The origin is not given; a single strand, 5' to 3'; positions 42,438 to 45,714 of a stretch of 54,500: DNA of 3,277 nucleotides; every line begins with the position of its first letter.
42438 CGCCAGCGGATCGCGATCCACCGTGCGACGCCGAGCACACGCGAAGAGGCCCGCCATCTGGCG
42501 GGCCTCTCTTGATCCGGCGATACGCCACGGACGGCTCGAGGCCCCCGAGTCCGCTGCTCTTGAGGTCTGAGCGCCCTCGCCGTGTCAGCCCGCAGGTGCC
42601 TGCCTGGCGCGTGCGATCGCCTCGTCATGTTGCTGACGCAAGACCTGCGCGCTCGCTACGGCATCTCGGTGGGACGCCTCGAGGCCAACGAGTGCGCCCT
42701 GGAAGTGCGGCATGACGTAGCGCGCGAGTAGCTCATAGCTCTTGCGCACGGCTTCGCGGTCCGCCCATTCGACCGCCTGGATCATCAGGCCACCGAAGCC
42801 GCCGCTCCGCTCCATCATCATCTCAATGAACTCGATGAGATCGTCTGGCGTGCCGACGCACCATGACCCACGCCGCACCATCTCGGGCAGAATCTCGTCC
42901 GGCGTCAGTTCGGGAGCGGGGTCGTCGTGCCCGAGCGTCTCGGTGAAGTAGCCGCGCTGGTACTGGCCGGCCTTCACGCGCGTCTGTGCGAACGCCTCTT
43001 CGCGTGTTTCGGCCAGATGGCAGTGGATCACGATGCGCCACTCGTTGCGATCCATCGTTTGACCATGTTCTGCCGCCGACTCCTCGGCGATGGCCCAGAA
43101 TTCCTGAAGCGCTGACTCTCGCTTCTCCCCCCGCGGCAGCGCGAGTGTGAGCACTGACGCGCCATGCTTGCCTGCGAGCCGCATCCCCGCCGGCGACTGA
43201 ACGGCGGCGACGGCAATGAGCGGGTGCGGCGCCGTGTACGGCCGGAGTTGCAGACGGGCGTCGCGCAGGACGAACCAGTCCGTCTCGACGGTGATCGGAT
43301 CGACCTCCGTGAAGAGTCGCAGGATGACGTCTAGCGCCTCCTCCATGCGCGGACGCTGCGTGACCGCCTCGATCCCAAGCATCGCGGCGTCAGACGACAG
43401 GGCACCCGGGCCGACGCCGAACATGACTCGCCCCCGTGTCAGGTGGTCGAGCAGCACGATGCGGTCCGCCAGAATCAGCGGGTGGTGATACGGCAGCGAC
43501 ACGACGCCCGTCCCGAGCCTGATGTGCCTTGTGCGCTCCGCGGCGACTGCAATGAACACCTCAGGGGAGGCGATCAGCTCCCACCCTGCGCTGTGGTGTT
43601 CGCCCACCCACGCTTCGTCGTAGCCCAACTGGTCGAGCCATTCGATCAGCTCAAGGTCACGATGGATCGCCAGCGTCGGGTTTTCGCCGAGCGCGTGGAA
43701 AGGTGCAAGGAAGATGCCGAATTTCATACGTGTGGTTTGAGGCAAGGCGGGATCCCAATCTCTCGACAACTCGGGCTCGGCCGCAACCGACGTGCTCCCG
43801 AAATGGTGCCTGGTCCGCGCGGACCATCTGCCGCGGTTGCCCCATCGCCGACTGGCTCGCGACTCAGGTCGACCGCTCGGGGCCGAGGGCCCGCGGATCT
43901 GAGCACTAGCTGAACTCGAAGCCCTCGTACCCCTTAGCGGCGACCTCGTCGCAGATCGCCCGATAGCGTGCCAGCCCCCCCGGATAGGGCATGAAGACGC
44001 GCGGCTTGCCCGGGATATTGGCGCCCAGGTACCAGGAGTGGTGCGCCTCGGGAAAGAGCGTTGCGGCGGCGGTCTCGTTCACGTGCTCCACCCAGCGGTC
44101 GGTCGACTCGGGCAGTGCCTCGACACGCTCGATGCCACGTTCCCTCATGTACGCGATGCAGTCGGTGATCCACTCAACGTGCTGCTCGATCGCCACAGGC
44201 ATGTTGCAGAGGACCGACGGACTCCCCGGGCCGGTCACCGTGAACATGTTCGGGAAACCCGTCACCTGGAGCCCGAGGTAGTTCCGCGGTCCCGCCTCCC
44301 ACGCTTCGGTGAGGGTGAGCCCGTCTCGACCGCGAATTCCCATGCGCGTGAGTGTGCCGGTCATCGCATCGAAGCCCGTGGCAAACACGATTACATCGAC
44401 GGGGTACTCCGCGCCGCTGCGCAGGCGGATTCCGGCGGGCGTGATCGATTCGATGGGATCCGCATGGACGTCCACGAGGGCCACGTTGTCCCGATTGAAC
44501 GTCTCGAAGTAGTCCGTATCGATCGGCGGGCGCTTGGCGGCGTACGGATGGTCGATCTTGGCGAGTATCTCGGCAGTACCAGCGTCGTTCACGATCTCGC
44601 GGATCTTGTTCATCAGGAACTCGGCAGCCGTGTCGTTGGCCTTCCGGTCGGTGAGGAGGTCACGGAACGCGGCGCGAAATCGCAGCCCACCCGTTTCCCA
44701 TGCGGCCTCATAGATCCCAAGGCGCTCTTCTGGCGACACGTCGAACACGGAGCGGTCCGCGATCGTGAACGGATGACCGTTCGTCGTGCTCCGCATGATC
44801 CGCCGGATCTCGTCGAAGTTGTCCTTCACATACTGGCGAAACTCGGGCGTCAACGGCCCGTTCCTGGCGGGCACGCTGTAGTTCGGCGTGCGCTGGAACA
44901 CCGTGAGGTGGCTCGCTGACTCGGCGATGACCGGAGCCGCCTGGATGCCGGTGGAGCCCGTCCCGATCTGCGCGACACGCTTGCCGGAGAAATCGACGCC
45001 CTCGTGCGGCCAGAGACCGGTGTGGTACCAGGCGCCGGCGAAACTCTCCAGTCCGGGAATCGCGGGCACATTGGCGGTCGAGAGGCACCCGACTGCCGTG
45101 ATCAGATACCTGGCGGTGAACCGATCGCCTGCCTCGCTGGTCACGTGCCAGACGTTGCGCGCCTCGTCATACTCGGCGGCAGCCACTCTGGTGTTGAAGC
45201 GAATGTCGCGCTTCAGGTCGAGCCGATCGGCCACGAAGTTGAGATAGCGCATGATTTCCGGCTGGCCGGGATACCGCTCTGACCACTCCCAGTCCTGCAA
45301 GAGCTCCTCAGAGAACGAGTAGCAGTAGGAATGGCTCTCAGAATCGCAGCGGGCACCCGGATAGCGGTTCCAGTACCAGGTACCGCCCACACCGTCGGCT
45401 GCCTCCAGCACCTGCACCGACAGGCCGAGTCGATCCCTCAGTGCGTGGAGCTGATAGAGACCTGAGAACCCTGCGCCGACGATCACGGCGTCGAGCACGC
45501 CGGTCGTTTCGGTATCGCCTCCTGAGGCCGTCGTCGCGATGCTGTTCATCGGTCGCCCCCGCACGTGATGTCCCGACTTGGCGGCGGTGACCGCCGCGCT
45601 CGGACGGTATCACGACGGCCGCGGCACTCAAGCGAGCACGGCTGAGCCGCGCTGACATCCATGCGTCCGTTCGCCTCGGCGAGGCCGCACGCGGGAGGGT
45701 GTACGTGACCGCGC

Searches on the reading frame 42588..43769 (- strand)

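Call 83: search_protein_families(library=pfam, proteins=[window:42588-43769:-], max_evalue=0.00001)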
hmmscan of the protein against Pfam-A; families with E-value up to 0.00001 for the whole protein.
window:42588-43769:- (394 aa): 1 family
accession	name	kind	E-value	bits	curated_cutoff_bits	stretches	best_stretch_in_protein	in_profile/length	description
PF00296.26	Bac_luciferase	-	1.4e-48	166.4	27.9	1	15-317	1-306/314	Luciferase-like monooxygenase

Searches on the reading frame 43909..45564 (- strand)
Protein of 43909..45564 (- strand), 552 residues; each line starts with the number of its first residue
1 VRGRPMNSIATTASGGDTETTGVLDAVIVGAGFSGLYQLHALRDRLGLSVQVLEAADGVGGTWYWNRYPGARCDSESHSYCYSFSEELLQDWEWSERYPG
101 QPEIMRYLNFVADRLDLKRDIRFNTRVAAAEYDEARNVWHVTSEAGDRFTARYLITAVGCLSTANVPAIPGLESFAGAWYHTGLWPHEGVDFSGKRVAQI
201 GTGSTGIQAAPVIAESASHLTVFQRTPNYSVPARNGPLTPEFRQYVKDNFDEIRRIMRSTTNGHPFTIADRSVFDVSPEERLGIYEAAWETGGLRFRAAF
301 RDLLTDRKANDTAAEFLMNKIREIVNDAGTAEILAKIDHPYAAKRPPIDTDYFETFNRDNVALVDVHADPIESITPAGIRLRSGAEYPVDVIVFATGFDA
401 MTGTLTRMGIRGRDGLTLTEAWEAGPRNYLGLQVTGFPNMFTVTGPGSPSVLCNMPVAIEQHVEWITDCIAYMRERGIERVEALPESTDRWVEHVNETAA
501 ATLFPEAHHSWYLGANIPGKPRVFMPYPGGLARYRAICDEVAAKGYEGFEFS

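Call 40: search_protein_families(library=pfam, proteins=[window:43909-45564:-], max_evalue=0.00001)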
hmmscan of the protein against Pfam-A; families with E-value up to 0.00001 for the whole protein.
window:43909-45564:- (552 aa): 5 families
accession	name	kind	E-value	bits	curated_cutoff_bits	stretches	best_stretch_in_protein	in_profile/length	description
PF00743.25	FMO-like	-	1.9e-12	46.9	22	1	27-225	5-214/532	Flavin-binding monooxygenase-like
PF07992.20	Pyr_redox_2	-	9.6e-12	45.4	26.1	1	25-232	2-179/291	Pyridine nucleotide-disulphide oxidoreductase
PF13738.12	Pyr_redox_3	-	1.2e-11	44.9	30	1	27-248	1-220/305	Pyridine nucleotide-disulphide oxidoreductase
PF13450.12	NAD_binding_8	-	5.8e-11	42.9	21.9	1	28-81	1-53/68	NAD(P)-binding Rossmann-like domain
PF01266.30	DAO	-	3.7e-06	27.2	27.9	0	25-66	1-42/353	FAD dependent oxidoreductase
